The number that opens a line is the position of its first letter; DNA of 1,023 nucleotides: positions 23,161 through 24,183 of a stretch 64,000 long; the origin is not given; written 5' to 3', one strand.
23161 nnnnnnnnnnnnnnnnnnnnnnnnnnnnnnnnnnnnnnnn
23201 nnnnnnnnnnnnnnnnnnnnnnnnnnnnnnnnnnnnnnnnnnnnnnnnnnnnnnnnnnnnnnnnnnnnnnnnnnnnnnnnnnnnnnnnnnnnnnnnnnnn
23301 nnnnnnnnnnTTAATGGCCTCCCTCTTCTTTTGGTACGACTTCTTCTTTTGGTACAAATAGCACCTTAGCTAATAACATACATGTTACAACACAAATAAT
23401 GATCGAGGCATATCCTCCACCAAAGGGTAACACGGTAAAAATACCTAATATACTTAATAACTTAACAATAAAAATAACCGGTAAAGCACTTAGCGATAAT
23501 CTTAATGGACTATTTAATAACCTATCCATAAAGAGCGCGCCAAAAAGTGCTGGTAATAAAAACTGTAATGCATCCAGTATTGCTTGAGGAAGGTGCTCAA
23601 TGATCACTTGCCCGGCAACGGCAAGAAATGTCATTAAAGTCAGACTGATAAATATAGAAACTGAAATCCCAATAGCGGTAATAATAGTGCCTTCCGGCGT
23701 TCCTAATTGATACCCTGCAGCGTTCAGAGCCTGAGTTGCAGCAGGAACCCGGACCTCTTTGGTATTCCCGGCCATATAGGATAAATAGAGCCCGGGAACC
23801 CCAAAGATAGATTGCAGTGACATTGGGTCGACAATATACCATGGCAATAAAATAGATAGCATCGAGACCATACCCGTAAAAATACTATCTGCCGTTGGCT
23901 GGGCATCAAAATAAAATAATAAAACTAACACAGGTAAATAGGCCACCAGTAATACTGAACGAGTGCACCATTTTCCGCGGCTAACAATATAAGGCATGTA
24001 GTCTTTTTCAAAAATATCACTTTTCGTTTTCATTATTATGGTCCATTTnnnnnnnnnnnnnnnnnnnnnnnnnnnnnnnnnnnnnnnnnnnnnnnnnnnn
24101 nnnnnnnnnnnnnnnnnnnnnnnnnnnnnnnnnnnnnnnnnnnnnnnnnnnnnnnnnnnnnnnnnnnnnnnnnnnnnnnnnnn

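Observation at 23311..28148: Sigma54-dependent operon combining a CyuA-like cysteine desulfidase with an N-carbamoyl-amino-acid amidohydrolase, a Cys-rich protein and two membrane proteins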

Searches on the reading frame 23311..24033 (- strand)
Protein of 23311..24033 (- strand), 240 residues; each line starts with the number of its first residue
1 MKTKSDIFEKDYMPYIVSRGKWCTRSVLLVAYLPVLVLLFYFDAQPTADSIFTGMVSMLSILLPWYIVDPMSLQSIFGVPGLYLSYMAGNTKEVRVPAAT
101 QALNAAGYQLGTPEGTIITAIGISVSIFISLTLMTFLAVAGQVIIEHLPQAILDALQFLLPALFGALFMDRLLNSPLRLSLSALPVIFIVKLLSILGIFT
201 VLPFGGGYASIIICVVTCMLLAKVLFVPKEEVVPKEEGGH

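Call 4: search_protein_families(library=pfam, proteins=[window:23311-24033:-], max_evalue=0.01)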
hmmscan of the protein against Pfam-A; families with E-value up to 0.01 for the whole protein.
window:23311-24033:- (240 aa): 0 families

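Call 5: search_protein_families(library=ncbifam, proteins=[window:23311-24033:-], max_evalue=0.01)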
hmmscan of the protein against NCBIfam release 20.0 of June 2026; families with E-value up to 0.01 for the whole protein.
window:23311-24033:- (240 aa): 0 families

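Call 29: search_protein_families(library=pfam, proteins=[window:23311-24033:-], max_evalue=10)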
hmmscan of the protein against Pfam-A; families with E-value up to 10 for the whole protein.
window:23311-24033:- (240 aa): 0 families

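Call 32: find_homologous_proteins(query=window:23311-24033:-, max_evalue=0.001)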
Query window:23311-24033:- (240 aa): 73 proteins with E <= 0.001 among 1494 candidates.
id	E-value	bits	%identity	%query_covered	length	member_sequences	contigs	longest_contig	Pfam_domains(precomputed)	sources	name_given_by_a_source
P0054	1.1e-143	495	98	100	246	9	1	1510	-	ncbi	-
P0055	6.5e-123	427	86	95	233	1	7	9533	-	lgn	-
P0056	3.2e-122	425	85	95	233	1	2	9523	-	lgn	-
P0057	9.1e-120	417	84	95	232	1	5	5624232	-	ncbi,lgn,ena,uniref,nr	ncbi:hypothetical protein [Raoultella ornithinolytica]|uniref:hypothetical protein n=1 Tax=Raoultell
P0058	1.0e-119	416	86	93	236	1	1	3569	-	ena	-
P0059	1.4e-119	416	86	93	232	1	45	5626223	-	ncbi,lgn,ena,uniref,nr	ncbi:hypothetical protein NGK12_10990 [Raoultella ornithinolytica]|uniref:hypothetical protein n=1 T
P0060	3.4e-119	415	86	93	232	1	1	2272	-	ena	-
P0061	5.4e-119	414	86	93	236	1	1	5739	-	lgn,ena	-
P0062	1.0e-118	413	86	93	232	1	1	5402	-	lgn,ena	-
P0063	2.1e-118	412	83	95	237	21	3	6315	-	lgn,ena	-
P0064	2.4e-118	412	84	93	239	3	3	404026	-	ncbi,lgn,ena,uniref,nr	ncbi:hypothetical protein [uncultured Klebsiella sp.]|uniref:hypothetical protein n=1 Tax=uncultured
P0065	4.5e-118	411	81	96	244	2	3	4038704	-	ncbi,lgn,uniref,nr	ncbi:hypothetical protein [Pragia fontium]|uniref:Uncharacterized protein n=1 Tax=Pragia fontium DSM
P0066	2.4e-117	409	82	96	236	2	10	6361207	-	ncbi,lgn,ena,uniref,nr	ncbi:MAG: hypothetical protein P0Y63_09255 [Klebsiella huaxiensis]|uniref:hypothetical protein n=1 T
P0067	1.5e-116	406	83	95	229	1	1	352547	-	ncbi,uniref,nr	ncbi:hypothetical protein [Cedecea colo]|uniref:Uncharacterized protein n=1 Tax=Cedecea colo TaxID=2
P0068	1.7e-116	406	82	95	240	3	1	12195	-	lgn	-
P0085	2.9e-59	219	44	94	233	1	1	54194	-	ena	-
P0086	7.7e-59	217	48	93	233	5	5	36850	-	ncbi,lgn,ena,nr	ncbi:MAG: hypothetical protein KH009_05330 [Clostridiales bacterium]|nr:hypothetical protein [Clostr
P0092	8.4e-57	211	43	94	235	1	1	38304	-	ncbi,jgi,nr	ncbi:MAG: hypothetical protein LBR61_09855 [Synergistaceae bacterium]|jgi:hypothetical protein|nr:hy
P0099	3.9e-55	205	43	93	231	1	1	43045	-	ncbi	-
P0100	2.1e-54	203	43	95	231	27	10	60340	-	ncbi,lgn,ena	-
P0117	1.1e-31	128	31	96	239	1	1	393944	-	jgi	jgi:hypothetical protein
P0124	2.5e-8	52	30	55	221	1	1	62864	-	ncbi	-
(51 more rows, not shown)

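Call 33: find_encoding_contigs(protein=P0086, flank=8000, max_places=1)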
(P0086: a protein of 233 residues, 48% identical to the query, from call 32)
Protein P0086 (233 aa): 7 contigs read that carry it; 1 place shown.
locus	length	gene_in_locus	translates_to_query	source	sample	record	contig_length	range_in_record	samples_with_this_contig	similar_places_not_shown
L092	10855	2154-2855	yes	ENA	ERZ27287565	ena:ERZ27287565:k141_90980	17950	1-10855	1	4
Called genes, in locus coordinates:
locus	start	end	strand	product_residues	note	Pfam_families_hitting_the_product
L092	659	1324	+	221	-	PF08348:PAS_6, PF13309:HTH_22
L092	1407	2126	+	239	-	PF16481:DUF5058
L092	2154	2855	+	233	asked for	-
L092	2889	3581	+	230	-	PF14196:ATC_hydrolase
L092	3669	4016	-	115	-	-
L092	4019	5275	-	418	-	PF07613:DUF1576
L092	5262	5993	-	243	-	PF01863:YgjP-like, PF10263:SprT-like (weak)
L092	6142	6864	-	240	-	PF07685:GATase_3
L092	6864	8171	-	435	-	PF08245:Mur_ligase_M, PF08353:MurT_C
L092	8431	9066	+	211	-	PF02659:Mntp (weak)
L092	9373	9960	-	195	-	-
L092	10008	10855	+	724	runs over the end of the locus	PF03176:MMPL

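Call 34: find_encoding_contigs(protein=P0092, flank=8000, max_places=1)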
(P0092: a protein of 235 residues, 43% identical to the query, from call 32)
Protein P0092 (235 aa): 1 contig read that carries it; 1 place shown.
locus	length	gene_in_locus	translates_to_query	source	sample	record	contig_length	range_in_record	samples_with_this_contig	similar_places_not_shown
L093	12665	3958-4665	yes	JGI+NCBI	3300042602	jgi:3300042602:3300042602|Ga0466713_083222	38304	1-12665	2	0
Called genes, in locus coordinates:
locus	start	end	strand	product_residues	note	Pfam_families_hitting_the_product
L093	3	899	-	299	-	PF00248:Aldo_ket_red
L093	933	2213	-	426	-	PF07883:Cupin_2 (weak), PF02627:CMD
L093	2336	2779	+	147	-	PF00376:MerR, PF13411:MerR_1, PF09278:MerR-DNA-bind (weak)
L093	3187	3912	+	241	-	PF16481:DUF5058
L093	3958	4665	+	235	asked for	-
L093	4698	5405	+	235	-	PF14196:ATC_hydrolase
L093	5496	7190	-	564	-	PF12729:4HB_MCP_1, PF00672:HAMP, PF00015:MCPsignal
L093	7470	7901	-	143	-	PF01850:PIN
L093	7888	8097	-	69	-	-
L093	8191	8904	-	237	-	-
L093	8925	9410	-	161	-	-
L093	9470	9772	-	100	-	-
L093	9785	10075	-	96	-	-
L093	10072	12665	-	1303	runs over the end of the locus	PF08238:Sel1 (faint), PF01580:FtsK_SpoIIIE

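Call 35: find_encoding_contigs(protein=P0100, flank=8000, max_places=1)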
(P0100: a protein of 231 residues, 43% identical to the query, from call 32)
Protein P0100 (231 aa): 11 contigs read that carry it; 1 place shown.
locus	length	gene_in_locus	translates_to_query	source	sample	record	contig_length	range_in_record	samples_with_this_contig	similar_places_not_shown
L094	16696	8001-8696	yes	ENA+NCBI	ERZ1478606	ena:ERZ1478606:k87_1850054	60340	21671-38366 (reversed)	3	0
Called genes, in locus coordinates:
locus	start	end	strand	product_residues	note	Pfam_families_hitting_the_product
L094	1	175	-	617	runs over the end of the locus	PF00664:ABC_membrane, PF13173:AAA_14 (faint), PF00005:ABC_tran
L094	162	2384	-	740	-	PF00664:ABC_membrane, PF00005:ABC_tran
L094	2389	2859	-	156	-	PF22381:Staph_reg_Sar_Rot (weak), PF13463:HTH_27 (weak), PF12802:MarR_2, PF13601:HTH_34 (weak), PF01047:MarR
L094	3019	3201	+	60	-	-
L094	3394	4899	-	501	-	PF00884:Sulfatase, PF01663:Phosphodiest (weak), PF16347:SGSH_C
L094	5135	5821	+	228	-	PF08348:PAS_6, PF13309:HTH_22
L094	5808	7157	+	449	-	PF01546:Peptidase_M20 (weak), PF07687:M20_dimer (faint)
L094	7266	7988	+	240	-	PF16481:DUF5058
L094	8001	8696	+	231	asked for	-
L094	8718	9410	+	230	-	PF14196:ATC_hydrolase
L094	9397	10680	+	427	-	PF03313:SDH_alpha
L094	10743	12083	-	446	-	PF05496:RuvB_N, PF00004:AAA, PF07728:AAA_5 (weak), PF13173:AAA_14 (weak), PF16193:AAA_assoc_2, PF12002:MgsA_C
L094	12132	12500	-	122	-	PF01638:HxlR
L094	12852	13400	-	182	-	-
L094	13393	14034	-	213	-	PF02463:SMC_N, PF00005:ABC_tran, PF13304:AAA_21 (faint)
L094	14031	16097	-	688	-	-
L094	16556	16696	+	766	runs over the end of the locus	PF02743:dCache_1, PF00990:GGDEF, PF00563:EAL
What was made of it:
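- All five genes recur in a different order in a distant contig, where the second membrane protein is 43% identical (L094, call 35).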

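Call 36: find_encoding_contigs(protein=P0117, flank=8000, max_places=1)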
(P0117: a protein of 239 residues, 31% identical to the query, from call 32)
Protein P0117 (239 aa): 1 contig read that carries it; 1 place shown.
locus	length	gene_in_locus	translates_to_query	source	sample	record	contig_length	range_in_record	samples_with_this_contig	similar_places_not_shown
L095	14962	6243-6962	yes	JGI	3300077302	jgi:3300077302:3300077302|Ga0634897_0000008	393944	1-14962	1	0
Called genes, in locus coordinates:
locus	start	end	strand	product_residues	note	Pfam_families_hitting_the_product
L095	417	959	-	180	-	PF13302:Acetyltransf_3, PF13420:Acetyltransf_4, PF00583:Acetyltransf_1, PF13523:Acetyltransf_8, PF13508:Acetyltransf_7 (weak)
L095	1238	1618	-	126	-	PF03734:YkuD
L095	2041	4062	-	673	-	PF00158:Sigma54_activat, PF14532:Sigma54_activ_2, PF00004:AAA (faint), PF07728:AAA_5 (weak), PF25601:AAA_lid_14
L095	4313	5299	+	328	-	PF24827:AstE_AspA_cat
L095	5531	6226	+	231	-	PF16481:DUF5058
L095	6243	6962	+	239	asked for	-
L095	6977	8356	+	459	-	PF01546:Peptidase_M20, PF07687:M20_dimer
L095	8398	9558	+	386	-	PF04389:Peptidase_M28, PF01546:Peptidase_M20, PF05343:Peptidase_M42, PF07687:M20_dimer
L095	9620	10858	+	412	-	PF07690:MFS_1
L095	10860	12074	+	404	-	PF01546:Peptidase_M20, PF07687:M20_dimer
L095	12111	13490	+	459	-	PF01546:Peptidase_M20, PF07687:M20_dimer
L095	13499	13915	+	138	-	PF01042:Ribonuc_L-PSP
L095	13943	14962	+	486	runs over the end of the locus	PF11794:HpaB_N, PF03241:HpaB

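Call 46: predict_structure(alignment_id=A3)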
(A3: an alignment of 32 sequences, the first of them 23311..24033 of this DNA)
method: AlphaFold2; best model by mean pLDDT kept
length: 240 residues; sequences in the alignment: 32
mean_pLDDT: 76.3   pTM: 0.46
mean pLDDT of the five models: 76.3, 75.0, 67.2, 64.2, 64.1
residues with pLDDT >= 90: 9; 70-90: 181; 50-70: 50; < 50: 0
segments of 3 or more residues with pLDDT < 50: none
pLDDT, mean of each block of 10 residues (from residue 1): 74 76 77 82 85 77 71 67 66 73 81 78 76 75 82 73 69 76 88 89 77 81 77 62
secondary structure, 60 per line:
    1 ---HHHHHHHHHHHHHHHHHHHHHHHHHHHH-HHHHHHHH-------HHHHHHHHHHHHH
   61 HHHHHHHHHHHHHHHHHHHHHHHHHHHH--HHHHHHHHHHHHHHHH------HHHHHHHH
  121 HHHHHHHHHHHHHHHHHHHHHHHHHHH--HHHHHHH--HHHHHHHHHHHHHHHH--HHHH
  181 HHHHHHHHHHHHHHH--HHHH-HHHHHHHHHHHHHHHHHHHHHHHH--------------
elements in order: H4-31 H33-40 H48-88 H91-106 H113-147 H150-156 H159-174 H177-195 H198-201 H203-226
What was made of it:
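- Tried and rejected: Structure of the second membrane protein: the model was poor (pLDDT 76, pTM 0.46; call 46).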

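Call 91: search_protein_families(library=ncbifam, proteins=[L094:5808-7157:+, L095:6977-8356:+], max_evalue=1e-20)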
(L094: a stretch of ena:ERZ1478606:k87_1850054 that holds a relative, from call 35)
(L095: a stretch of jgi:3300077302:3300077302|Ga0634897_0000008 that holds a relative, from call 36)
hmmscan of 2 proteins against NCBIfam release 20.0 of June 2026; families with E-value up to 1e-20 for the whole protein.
L094:5808-7157:+ (449 aa): 2 families
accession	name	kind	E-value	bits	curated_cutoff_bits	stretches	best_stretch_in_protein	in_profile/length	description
TIGR01891.1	amidohydrolases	subfamily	7e-52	176.8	153.75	1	22-370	4-340/366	amidohydrolase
NF040868.1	carboxypep_CpsA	equivalog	8.2e-21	74.2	500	0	7-333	3-318/391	carboxypeptidase CpsA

L095:6977-8356:+ (459 aa): 1 family
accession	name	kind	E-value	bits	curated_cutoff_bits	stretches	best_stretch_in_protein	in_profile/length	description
TIGR01891.1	amidohydrolases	subfamily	1.6e-70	238.1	153.75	1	18-399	2-348/366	amidohydrolase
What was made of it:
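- In the distant five-gene version the M20 is a TIGR01891 N-acyl-amino-acid amidohydrolase type, not a carbamoylase (call 91). The distant five-gene cluster uses an N-acyl-amino-acid amidohydrolase type of M20 (call 91).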

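Call 94: search_protein_representatives(alignment_id=A3)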
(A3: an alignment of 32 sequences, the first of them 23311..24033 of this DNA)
Query: 32 sequences, 233 profile positions. Proteins with E-value up to 0.001 (for the whole library): 1019; up to 1e-10: 710; up to 1e-30: 208. The best 150 are listed.
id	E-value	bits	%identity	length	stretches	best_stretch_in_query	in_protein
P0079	2.3e-99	348.2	-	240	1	2-229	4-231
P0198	3.2e-71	256.1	-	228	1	5-229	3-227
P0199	1.9e-68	247.0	-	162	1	3-148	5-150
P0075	6.1e-65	235.5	-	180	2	1-128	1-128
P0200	2.7e-64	233.4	-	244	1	7-231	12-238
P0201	4.6e-64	232.7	-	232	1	3-230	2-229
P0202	1.8e-63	230.7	-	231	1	3-228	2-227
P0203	3.0e-63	230.0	-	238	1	4-232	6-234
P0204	1.4e-61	224.6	-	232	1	5-229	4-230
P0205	1.9e-61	224.1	-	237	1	1-230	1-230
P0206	3.9e-61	223.1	-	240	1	6-229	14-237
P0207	2.2e-60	220.6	-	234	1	3-229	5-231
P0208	2.3e-60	220.6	-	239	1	6-232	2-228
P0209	7.0e-60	219.0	-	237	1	5-231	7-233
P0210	1.7e-59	217.7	-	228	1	6-229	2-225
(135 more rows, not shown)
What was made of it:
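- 23311..24033 (-): Second polytopic membrane protein, with no Pfam or NCBIfam model; obligate partner of DUF5058. The family has about 1,000 50%-identity representatives (call 94).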

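Call 98: find_encoding_contigs(protein=P0085, flank=6000, max_places=1)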
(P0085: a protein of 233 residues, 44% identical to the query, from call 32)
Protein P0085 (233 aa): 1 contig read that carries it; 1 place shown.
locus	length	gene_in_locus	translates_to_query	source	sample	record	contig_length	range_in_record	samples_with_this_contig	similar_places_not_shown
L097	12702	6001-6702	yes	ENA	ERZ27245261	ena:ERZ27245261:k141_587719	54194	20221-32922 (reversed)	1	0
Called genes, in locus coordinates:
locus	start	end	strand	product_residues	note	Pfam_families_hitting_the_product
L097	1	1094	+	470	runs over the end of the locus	PF25917:BSH_RND, PF25973:BSH_CzcB (weak), PF25954:Beta-barrel_RND_2, PF25967:RND-MFP_C (faint), PF25975:CzcB_C (weak), PF25989:YknX_C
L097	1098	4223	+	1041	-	PF00873:ACR_tran, PF03176:MMPL (weak)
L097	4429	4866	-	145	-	-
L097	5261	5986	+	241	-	PF16481:DUF5058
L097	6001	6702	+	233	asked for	-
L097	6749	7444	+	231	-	PF14196:ATC_hydrolase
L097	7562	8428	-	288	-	PF00165:HTH_AraC (faint), PF12833:HTH_18, PF06445:GyrI-like, PF14526:Cass2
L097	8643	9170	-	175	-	PF13302:Acetyltransf_3, PF00583:Acetyltransf_1 (weak)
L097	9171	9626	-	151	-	-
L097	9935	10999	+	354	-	PF01522:Polysacc_deac_1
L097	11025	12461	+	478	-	PF00342:PGI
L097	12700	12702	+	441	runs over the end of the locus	PF02885:Glycos_trans_3N, PF00591:Glycos_transf_3, PF07831:PYNP_C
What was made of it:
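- Three contexts have only the trio without any M20 nearby (calls 33, 34, 98). Trios exist without an M20 (calls 33, 34, 98).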

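Call 99: find_encoding_contigs(protein=P0099, flank=6000, max_places=1)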
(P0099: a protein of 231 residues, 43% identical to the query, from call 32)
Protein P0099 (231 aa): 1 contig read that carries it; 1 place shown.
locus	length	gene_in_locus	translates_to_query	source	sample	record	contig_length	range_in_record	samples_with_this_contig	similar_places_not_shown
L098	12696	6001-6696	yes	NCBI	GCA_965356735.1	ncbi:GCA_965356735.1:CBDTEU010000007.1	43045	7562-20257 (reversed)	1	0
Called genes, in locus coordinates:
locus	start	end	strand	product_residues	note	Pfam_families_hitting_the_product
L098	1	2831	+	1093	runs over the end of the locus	PF00535:Glycos_transf_2, PF10111:Glyco_tranf_2_2, PF13641:Glyco_tranf_2_3, PF13712:Glyco_tranf_2_5 (weak), PF13632:Glyco_trans_2_3 (weak), PF00534:Glycos_transf_1, PF13692:Glyco_trans_1_4, PF13524:Glyco_trans_1_2 (weak)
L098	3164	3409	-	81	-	-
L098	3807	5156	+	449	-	PF01546:Peptidase_M20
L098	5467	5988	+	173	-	PF16481:DUF5058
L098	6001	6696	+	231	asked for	-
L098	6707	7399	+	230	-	PF14196:ATC_hydrolase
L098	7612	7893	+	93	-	-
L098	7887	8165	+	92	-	-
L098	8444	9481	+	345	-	PF00005:ABC_tran, PF13304:AAA_21 (weak)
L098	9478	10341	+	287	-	PF12679:ABC2_membrane_2, PF12698:ABC2_membrane_3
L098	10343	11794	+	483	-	PF23357:DUF7088 (weak), PF09822:ABC_transp_aux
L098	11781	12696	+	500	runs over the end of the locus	PF14238:DUF4340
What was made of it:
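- In all five contexts with at least 40% identity it is contiguous with the PF14196 gene (calls 33-35, 98, 99).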

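Call 100: find_encoding_contigs(protein=P0124, flank=6000, max_places=1)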
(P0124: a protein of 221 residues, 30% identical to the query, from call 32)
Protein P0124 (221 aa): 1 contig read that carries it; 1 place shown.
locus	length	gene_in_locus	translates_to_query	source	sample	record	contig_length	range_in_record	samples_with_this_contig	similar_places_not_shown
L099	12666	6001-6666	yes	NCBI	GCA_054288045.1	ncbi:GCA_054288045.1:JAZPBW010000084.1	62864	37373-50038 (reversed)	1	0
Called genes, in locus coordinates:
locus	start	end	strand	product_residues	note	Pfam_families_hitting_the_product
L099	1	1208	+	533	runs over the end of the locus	PF00009:GTP_EFTU, PF01926:MMR_HSR1 (weak), PF22042:EF-G_D2, PF03144:GTP_EFTU_D2 (weak), PF16658:RF3_C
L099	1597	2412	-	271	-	PF00596:Aldolase_II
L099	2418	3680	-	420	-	PF06134:RhaA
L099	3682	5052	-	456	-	PF00370:FGGY_N, PF02782:FGGY_C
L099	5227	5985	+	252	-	PF16481:DUF5058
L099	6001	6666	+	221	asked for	-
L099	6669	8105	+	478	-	PF04389:Peptidase_M28 (weak), PF01546:Peptidase_M20, PF07687:M20_dimer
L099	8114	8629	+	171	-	PF00149:Metallophos, PF12850:Metallophos_2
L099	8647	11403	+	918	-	PF00005:ABC_tran, PF02463:SMC_N (weak), PF02687:FtsX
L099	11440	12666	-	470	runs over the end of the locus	PF01554:MatE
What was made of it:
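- The transporter pair's remoter relatives sit with several M20 and AstE-type deacylases and no PF14196 gene (calls 36, 100).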
